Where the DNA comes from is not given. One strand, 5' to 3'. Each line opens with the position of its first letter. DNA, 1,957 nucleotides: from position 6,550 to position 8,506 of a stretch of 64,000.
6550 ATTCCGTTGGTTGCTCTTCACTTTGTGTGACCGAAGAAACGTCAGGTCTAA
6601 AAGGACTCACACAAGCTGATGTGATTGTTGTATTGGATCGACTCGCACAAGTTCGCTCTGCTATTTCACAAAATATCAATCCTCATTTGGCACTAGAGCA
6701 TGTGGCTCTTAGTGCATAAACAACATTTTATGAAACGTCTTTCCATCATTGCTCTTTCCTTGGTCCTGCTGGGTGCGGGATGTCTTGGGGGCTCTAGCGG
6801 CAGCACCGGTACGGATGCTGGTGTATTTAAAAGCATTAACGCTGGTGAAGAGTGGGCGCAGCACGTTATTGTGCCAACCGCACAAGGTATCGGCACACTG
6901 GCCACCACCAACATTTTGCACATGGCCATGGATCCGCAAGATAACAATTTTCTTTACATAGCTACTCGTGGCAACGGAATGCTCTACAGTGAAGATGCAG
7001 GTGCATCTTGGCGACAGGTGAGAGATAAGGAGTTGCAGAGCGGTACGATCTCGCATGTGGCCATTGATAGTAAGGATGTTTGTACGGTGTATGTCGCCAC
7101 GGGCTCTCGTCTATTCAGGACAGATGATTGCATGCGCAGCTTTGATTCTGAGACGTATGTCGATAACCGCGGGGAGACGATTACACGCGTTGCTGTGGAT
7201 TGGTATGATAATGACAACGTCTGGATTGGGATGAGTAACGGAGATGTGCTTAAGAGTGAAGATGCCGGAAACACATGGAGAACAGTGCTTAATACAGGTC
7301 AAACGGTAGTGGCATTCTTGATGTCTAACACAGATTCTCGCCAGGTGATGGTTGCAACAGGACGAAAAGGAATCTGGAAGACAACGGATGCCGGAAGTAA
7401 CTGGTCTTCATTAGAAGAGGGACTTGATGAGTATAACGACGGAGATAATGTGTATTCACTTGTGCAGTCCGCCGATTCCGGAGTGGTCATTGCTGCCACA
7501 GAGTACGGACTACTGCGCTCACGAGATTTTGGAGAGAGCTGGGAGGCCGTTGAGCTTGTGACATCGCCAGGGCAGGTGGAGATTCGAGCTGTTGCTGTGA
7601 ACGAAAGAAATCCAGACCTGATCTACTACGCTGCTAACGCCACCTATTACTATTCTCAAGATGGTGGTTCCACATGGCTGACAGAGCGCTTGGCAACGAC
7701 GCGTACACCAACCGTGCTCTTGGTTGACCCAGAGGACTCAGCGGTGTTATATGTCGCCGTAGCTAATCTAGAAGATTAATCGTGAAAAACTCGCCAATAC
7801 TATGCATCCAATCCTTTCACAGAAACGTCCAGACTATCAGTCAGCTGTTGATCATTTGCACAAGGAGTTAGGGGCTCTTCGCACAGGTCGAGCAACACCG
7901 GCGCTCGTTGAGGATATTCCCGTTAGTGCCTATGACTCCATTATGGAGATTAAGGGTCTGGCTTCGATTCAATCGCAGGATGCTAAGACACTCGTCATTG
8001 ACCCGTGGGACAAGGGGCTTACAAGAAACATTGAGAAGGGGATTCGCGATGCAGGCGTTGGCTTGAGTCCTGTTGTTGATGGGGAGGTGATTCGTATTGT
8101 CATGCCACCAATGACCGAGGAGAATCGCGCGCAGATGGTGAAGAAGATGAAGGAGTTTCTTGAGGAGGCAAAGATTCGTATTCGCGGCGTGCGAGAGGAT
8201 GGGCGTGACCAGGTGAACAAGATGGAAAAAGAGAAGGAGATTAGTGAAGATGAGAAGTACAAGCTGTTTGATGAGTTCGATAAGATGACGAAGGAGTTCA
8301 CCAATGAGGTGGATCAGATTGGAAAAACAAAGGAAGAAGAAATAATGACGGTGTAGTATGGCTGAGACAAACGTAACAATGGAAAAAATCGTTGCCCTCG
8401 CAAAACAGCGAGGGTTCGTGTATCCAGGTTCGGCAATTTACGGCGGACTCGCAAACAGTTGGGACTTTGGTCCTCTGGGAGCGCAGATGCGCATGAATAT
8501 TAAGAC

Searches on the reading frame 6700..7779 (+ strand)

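Call 77: search_protein_families(library=pfam, proteins=[window:6700-7779:+], max_evalue=0.00001)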
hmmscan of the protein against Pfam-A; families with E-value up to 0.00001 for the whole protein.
window:6700-7779:+ (359 aa): 3 families
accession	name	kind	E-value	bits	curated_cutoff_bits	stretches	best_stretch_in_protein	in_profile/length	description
PF15902.12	Sortilin-Vps10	-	5.9e-22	78.5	33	1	182-239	2-61/446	Sortilin, neurotensin receptor 3,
PF14870.12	PSII_BNR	-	6.3e-13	49.1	27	0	213-328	28-139/303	Photosynthesis system II assembly factor YCF48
PF02012.26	BNR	-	1.8e-06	27.5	27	0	273-282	2-11/12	BNR/Asp-box repeat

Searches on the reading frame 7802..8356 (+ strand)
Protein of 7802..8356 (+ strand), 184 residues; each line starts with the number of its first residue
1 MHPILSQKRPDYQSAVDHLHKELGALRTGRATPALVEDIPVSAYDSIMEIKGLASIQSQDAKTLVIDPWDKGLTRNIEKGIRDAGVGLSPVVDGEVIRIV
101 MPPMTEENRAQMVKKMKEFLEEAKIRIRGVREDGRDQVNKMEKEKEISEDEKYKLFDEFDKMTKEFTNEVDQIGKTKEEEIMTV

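Call 77: search_protein_families(library=pfam, proteins=[window:7802-8356:+], max_evalue=0.00001)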
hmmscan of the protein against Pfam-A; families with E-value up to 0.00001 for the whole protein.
window:7802-8356:+ (184 aa): 1 family
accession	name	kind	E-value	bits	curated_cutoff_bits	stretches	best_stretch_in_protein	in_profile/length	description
PF01765.24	RRF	-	1.6e-54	184.6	29.7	1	19-182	1-164/164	Ribosome recycling factor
